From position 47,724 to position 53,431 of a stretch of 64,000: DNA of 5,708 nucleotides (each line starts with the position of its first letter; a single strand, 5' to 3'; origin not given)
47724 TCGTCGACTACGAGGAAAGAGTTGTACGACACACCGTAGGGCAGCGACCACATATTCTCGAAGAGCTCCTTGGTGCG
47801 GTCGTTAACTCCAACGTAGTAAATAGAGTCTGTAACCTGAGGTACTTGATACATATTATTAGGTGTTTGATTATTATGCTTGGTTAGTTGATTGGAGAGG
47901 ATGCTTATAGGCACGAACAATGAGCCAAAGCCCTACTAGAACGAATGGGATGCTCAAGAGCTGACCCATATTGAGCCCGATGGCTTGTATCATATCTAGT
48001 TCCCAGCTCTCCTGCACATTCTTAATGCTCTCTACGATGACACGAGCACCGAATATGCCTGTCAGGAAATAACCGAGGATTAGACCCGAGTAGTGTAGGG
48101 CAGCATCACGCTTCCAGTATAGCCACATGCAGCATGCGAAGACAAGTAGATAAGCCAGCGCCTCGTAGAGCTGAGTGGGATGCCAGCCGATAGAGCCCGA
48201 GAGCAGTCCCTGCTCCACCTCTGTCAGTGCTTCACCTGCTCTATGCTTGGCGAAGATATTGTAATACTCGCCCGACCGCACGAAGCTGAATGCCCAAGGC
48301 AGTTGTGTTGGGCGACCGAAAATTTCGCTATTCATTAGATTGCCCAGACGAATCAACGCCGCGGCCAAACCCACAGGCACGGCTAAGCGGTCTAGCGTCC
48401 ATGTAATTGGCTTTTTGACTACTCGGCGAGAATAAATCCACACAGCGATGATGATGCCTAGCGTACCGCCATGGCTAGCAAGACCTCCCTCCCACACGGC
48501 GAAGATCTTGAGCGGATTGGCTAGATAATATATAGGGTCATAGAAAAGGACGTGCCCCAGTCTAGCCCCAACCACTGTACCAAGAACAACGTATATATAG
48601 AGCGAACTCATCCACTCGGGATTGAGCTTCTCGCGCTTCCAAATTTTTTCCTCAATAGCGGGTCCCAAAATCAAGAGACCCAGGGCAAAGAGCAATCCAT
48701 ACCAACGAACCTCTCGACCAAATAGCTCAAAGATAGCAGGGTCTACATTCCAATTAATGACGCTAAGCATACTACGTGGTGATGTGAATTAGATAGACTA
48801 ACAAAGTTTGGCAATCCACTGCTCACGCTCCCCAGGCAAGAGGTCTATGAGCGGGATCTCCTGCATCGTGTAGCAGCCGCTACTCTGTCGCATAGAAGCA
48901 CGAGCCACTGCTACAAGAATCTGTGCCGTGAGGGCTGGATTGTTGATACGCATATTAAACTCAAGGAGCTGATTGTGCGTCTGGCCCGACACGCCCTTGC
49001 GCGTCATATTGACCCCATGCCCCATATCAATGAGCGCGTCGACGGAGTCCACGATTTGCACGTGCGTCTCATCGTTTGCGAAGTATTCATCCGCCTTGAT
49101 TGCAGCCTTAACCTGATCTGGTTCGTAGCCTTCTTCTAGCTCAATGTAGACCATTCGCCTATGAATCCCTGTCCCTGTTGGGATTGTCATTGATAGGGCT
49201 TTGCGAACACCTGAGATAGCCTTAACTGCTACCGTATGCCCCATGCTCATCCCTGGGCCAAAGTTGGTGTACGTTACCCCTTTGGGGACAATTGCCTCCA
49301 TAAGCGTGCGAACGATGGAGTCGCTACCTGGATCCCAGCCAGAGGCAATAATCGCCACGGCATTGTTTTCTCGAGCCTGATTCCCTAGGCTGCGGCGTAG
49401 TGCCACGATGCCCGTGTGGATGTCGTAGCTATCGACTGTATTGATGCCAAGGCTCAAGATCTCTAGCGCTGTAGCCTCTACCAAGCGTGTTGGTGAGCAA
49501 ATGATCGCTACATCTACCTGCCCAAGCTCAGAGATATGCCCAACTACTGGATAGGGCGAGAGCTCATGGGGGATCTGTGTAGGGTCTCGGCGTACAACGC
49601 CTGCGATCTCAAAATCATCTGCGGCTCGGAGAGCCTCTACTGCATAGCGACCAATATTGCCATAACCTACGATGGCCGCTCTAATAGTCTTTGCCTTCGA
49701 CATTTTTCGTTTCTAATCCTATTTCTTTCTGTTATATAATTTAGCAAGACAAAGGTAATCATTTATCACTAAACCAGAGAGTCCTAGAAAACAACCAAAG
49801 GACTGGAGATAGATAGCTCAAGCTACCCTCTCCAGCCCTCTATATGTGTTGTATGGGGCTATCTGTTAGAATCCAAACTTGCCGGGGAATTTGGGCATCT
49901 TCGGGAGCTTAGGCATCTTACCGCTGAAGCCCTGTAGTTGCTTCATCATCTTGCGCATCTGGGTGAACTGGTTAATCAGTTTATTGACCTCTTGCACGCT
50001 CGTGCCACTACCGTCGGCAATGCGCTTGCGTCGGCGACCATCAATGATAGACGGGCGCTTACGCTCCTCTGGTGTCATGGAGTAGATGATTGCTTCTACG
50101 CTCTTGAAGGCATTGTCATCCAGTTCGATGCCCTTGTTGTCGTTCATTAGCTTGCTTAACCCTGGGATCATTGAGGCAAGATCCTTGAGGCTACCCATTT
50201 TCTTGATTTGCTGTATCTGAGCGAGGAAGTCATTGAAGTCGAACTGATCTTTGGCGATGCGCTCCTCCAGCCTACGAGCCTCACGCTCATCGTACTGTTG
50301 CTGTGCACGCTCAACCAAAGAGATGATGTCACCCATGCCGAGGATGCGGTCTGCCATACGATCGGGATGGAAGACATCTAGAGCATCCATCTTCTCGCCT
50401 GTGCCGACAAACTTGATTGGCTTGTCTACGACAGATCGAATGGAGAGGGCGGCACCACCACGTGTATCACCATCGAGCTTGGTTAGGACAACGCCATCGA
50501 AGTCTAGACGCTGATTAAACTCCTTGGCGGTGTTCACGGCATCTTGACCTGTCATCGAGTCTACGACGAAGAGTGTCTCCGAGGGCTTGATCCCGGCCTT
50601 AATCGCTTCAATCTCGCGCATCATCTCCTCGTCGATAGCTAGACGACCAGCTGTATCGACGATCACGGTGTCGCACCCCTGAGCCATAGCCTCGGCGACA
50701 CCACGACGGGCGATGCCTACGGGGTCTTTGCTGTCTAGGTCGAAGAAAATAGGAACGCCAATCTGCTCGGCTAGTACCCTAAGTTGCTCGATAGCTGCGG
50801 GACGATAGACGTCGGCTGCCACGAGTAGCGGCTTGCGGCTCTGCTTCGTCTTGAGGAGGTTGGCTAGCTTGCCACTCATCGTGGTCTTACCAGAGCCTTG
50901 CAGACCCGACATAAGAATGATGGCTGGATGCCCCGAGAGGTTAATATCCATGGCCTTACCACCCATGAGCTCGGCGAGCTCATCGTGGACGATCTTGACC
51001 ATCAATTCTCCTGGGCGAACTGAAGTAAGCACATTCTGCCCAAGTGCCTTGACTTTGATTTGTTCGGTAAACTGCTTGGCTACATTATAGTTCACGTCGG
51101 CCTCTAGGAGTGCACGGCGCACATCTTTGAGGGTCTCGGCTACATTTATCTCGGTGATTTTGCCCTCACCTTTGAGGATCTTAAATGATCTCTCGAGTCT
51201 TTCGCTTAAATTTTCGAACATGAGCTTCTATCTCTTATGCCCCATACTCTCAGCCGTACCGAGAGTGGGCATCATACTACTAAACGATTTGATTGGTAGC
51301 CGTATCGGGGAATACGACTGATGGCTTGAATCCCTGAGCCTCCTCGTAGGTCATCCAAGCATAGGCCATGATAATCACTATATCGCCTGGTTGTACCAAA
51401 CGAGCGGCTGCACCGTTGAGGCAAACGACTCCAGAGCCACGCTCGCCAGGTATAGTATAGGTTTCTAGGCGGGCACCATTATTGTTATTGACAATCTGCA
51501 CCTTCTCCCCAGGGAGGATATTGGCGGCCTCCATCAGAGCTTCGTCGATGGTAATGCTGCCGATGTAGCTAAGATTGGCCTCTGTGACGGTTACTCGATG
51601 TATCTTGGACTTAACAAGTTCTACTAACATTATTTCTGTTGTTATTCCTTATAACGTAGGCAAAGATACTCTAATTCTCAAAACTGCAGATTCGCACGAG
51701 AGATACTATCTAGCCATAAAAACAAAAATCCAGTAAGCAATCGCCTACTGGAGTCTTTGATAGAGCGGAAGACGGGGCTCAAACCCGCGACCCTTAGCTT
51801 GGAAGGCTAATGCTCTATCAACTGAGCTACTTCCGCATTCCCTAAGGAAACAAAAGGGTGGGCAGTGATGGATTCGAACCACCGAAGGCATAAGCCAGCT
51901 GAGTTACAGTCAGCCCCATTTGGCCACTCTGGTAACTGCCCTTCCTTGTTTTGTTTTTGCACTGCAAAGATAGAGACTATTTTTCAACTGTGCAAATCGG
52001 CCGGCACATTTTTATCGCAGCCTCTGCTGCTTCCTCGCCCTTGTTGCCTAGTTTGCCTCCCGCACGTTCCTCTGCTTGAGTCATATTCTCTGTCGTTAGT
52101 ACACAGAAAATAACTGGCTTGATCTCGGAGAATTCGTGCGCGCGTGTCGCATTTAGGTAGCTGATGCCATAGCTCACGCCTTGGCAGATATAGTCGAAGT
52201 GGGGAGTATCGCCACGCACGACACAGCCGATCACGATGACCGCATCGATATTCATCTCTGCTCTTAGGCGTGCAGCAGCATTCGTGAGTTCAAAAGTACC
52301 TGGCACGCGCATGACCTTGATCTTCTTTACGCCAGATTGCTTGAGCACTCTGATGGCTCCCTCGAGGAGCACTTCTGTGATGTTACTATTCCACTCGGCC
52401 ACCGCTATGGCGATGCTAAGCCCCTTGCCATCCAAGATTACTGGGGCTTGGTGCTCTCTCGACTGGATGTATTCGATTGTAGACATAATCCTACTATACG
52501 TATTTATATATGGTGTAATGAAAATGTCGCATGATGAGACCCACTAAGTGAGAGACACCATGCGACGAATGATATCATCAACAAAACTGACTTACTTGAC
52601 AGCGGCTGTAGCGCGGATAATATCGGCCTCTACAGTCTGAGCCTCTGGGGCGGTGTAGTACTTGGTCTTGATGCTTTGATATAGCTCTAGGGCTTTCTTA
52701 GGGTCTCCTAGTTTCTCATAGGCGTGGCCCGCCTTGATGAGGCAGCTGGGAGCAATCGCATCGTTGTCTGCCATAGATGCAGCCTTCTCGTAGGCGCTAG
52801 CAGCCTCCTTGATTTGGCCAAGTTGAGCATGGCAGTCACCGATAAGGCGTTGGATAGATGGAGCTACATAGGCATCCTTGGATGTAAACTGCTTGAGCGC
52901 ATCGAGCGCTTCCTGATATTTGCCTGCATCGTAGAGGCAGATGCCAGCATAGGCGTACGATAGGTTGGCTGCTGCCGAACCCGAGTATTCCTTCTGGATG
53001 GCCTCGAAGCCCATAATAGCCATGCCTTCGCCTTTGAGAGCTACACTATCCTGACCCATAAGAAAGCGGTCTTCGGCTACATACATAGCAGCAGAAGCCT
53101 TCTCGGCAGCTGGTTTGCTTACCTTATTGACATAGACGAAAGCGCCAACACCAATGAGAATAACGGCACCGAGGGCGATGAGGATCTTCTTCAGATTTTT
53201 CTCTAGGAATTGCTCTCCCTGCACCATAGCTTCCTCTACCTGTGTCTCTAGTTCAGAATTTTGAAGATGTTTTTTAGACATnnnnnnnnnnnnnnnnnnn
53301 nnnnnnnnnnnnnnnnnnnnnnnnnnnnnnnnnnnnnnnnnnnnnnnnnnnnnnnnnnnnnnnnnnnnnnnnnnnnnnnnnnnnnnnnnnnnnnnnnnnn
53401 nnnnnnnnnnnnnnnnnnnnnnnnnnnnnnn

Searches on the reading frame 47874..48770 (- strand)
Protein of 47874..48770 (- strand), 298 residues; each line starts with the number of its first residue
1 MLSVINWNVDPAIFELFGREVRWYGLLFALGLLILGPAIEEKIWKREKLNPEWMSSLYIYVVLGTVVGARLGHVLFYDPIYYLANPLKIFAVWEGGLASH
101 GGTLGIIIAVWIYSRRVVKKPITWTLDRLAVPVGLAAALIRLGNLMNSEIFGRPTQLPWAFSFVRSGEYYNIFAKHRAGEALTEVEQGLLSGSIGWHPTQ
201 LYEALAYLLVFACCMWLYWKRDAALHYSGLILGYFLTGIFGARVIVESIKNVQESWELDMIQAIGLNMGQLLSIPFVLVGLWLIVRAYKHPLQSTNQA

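Call 52: search_protein_families(library=pfam, proteins=[window:47874-48770:-], max_evalue=0.00001)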
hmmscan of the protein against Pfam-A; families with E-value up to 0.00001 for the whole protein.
window:47874-48770:- (298 aa): 1 family
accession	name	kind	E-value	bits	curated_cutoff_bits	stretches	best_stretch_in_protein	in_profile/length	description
PF01790.23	LGT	-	9.4e-66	222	24.9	1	11-285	1-239/240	Prolipoprotein diacylglyceryl transferase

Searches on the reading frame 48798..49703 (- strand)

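Call 52: search_protein_families(library=pfam, proteins=[window:48798-49703:-], max_evalue=0.00001)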
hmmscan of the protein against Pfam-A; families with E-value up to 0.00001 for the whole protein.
window:48798-49703:- (301 aa): 3 families
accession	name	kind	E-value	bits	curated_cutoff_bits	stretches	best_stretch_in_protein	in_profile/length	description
PF16654.10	DAPDH_C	-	3.5e-23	82.6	30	2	122-180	1-59/154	Diaminopimelic acid dehydrogenase C-terminal domain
PF01408.29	GFO_IDH_MocA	-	1.7e-07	32.4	24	1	7-88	1-88/120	Oxidoreductase family, NAD-binding Rossmann fold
PF02629.25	CoA_binding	-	2e-06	28.9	22.3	0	5-89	2-90/97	CoA binding domain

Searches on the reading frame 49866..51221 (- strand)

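Call 52: search_protein_families(library=pfam, proteins=[window:49866-51221:-], max_evalue=0.00001)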
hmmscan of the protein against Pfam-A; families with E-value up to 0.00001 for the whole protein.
window:49866-51221:- (451 aa): 3 families
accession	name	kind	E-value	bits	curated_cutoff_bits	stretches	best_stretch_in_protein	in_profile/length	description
PF00448.28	SRP54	-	1.4e-73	247.2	22.7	1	99-295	1-196/196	SRP54-type protein, GTPase domain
PF02978.25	SRP_SPB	-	1.1e-36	125.5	27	1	326-426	1-91/91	Signal peptide binding domain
PF02881.24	SRP54_N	-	1e-19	71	22.4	1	5-82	1-75/75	SRP54-type protein, helical bundle domain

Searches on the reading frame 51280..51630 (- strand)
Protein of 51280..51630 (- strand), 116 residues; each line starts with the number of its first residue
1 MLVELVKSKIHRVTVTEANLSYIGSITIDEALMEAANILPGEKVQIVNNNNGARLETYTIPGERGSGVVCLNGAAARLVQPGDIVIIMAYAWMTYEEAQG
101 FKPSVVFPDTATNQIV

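Call 52: search_protein_families(library=pfam, proteins=[window:51280-51630:-], max_evalue=0.00001)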
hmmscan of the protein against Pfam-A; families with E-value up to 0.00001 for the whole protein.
window:51280-51630:- (116 aa): 1 family
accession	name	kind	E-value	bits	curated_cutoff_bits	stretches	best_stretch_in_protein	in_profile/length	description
PF02261.22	Asp_decarbox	-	1.4e-52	176.8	25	1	1-112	1-112/115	Aspartate decarboxylase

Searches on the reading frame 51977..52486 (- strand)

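Call 52: search_protein_families(library=pfam, proteins=[window:51977-52486:-], max_evalue=0.00001)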
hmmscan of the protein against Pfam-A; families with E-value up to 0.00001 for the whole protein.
window:51977-52486:- (169 aa): 1 family
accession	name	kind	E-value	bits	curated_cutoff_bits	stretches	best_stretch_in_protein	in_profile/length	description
PF00885.24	DMRL_synthase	-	1.2e-45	155.3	26.7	1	23-162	2-136/139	6,7-dimethyl-8-ribityllumazine synthase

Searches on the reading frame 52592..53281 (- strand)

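Call 52: search_protein_families(library=pfam, proteins=[window:52592-53281:-], max_evalue=0.00001)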
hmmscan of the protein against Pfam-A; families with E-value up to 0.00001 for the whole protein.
window:52592-53281:- (229 aa): 10 families
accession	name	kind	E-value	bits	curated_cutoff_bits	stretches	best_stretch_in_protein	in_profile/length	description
PF07719.23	TPR_2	-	9.7e-15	53.9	27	0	145-173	5-33/34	Tetratricopeptide repeat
PF13424.12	TPR_12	-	7.1e-11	42.6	30.1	1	142-202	4-69/77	Tetratricopeptide repeat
PF13432.12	TPR_16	-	2.2e-10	41.2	32.7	1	116-174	7-64/65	Tetratricopeptide repeat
PF13428.12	TPR_14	-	4.6e-10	39.6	23.5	0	180-216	3-39/44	Tetratricopeptide repeat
PF00515.34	TPR_1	-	5.5e-10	39.1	27.8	0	185-202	8-25/34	Tetratricopeptide repeat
PF13174.12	TPR_6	-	1.5e-09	38.3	26.3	0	181-208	3-30/33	Tetratricopeptide repeat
PF13181.12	TPR_8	-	4.5e-08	33.1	25.7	0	146-173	6-33/34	Tetratricopeptide repeat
PF09976.15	TPR_21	-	8.2e-07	29.4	25.5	0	116-175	123-180/193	Tetratricopeptide repeat-like domain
PF13176.12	TPR_7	-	1.2e-06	28.5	27.9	0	184-203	5-24/36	Tetratricopeptide repeat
PF14559.12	TPR_19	-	8.3e-06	26.5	25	0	116-175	1-59/68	Tetratricopeptide repeat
